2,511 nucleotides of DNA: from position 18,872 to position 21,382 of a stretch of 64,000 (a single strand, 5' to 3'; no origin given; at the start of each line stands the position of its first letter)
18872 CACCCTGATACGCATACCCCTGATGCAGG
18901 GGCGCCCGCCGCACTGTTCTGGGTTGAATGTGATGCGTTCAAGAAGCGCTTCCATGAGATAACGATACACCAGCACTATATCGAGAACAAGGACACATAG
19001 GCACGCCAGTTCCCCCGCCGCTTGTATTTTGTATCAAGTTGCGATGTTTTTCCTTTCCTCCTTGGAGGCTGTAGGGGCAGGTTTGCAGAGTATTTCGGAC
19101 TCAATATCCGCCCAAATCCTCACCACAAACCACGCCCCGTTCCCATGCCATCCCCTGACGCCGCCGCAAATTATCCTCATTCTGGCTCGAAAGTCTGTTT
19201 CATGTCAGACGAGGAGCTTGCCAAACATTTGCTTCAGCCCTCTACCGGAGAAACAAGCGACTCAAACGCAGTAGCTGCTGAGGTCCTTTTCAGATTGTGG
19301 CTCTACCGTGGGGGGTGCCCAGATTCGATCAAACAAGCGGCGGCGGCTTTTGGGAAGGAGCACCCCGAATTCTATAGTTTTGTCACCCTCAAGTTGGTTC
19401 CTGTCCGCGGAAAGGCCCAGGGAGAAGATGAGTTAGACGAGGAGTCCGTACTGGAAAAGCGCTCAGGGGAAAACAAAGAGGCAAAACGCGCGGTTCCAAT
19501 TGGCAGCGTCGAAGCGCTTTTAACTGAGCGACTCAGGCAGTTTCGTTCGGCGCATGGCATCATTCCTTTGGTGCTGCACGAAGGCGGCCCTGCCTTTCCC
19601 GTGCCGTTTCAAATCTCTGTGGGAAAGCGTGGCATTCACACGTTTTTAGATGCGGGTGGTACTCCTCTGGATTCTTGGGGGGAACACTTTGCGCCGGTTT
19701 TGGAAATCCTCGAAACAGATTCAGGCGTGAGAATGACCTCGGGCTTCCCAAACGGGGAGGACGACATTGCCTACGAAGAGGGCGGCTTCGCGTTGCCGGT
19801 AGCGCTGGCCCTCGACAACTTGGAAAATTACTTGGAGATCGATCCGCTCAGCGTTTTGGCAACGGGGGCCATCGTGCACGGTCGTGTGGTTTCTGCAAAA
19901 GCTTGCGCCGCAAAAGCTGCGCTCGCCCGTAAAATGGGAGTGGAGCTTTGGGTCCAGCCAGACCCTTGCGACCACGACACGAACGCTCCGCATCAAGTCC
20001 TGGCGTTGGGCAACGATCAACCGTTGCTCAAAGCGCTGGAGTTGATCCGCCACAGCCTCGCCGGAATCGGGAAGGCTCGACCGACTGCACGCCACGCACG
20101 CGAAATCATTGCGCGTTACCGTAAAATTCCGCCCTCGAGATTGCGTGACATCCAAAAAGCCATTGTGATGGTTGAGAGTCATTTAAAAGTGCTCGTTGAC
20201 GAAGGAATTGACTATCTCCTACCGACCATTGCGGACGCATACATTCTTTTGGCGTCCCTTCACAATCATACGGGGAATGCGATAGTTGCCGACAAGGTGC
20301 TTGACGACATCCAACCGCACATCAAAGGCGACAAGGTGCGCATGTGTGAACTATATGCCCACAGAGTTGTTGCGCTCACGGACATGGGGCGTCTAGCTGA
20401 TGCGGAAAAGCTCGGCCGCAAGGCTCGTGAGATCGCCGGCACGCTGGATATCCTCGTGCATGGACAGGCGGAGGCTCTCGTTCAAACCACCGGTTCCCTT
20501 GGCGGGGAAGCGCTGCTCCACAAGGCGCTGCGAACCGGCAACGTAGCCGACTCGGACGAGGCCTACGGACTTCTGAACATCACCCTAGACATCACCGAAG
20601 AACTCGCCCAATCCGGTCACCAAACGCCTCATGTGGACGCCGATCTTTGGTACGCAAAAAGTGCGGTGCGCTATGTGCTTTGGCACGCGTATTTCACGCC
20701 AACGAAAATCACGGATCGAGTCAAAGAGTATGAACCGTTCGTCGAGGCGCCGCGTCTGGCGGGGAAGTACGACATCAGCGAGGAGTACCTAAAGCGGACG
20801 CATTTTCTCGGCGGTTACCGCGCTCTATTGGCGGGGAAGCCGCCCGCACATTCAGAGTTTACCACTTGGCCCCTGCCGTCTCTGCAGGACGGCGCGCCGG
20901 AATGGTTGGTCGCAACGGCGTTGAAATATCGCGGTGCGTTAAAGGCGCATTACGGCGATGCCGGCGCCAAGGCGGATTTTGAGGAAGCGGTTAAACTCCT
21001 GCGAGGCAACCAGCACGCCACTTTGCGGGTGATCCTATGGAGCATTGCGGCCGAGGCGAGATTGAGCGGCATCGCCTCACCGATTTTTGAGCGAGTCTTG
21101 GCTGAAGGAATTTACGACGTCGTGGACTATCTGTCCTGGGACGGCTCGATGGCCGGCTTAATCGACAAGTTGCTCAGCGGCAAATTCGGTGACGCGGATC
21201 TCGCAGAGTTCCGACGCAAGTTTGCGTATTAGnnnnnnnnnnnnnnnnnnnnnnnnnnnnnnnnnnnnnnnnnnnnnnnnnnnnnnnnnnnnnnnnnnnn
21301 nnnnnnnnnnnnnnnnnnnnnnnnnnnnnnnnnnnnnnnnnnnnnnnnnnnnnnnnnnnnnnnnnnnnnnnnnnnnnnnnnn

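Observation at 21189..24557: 1100-aa STAND/P-loop NTPase co-operonic with the Lon-like paralog P2; low GC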

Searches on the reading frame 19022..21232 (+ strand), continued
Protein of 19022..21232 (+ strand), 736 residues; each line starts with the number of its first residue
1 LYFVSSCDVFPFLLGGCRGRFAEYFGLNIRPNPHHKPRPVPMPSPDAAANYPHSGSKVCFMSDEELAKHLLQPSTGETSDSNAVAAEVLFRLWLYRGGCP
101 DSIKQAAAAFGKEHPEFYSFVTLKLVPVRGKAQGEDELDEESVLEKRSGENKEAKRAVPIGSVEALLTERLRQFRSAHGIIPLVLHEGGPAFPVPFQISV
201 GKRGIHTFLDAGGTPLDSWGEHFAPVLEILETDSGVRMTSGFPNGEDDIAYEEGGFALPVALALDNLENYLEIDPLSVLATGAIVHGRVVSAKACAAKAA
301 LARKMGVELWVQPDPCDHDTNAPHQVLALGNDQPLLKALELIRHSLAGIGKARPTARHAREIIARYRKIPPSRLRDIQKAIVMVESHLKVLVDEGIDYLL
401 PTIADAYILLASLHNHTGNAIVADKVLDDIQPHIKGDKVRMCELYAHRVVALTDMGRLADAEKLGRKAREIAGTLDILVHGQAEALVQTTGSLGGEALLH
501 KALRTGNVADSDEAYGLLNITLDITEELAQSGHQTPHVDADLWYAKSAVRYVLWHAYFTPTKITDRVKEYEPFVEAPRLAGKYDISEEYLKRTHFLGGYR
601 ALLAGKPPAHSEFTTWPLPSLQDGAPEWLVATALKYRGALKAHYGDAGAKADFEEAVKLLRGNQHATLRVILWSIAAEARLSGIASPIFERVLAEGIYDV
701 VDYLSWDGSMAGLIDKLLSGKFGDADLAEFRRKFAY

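Call 77: search_protein_families(library=pfam, proteins=[L002:2076-5096:+, L002:729-1238:+, L002:1235-2059:+, L015:3457-4548:+, L015:4598-5011:+, L017:1072-2229:+, L017:2226-3176:+, L006:9720-11159:+], max_evalue=0.01)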
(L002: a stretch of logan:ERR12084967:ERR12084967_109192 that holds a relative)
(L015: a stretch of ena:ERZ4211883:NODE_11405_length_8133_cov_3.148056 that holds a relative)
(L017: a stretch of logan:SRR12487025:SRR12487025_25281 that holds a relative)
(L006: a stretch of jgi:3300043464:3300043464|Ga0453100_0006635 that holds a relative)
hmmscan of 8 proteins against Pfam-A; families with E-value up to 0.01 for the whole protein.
L002:2076-5096:+ (1006 aa): 1 family
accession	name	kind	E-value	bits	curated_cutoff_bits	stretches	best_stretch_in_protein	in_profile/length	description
PF17874.7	TPR_MalT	-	0.0044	16.8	45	1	660-749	25-112/336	MalT-like TPR region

L002:729-1238:+ (169 aa): 0 families

L002:1235-2059:+ (274 aa): 0 families

L015:3457-4548:+ (363 aa): 1 family
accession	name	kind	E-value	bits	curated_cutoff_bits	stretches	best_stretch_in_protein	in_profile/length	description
PF13643.11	DUF4145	-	4.7e-08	33.4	23.1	1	41-113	9-71/88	Domain of unknown function (DUF4145)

L015:4598-5011:+ (137 aa): 0 families

L017:1072-2229:+ (385 aa): 0 families

L017:2226-3176:+ (316 aa): 0 families

L006:9720-11159:+ (479 aa): 0 families

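Call 88: search_protein_families(library=phrogs, proteins=[window:19145-21232:+], max_evalue=0.01)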
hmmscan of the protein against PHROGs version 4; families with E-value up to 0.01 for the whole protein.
window:19145-21232:+ (695 aa): 0 families

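Call 114: find_related_loci(query=A2, collection=viral_contigs, flank=10000)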
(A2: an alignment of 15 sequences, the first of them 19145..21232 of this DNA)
Query A2 (695 aa) in viral_contigs; peptide patterns used: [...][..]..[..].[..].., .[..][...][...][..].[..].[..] (x = any residue, [..] = any of these).
28 stretches matched a pattern, but none encodes a relative of the query by tblastn (E <= 1e-3).

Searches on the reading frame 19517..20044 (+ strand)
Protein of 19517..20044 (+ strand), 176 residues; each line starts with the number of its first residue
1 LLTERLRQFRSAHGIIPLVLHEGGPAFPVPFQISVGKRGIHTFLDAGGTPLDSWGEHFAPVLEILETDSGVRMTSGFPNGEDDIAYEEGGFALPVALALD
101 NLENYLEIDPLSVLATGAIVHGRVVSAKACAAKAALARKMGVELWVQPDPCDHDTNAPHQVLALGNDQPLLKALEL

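Call 110: search_solved_structures(query=A6, max_evalue=10, show_alignments=4)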
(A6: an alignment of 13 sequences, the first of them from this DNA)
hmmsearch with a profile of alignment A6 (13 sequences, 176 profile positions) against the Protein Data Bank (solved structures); distinct sequences matched with E-value up to 10: 2.
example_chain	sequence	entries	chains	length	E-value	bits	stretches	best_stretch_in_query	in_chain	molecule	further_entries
8k7o_A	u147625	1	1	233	0.79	12.6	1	111-168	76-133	De novo design protein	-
8kdq_A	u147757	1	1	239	0.84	12.5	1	111-168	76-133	De novo design protein -T03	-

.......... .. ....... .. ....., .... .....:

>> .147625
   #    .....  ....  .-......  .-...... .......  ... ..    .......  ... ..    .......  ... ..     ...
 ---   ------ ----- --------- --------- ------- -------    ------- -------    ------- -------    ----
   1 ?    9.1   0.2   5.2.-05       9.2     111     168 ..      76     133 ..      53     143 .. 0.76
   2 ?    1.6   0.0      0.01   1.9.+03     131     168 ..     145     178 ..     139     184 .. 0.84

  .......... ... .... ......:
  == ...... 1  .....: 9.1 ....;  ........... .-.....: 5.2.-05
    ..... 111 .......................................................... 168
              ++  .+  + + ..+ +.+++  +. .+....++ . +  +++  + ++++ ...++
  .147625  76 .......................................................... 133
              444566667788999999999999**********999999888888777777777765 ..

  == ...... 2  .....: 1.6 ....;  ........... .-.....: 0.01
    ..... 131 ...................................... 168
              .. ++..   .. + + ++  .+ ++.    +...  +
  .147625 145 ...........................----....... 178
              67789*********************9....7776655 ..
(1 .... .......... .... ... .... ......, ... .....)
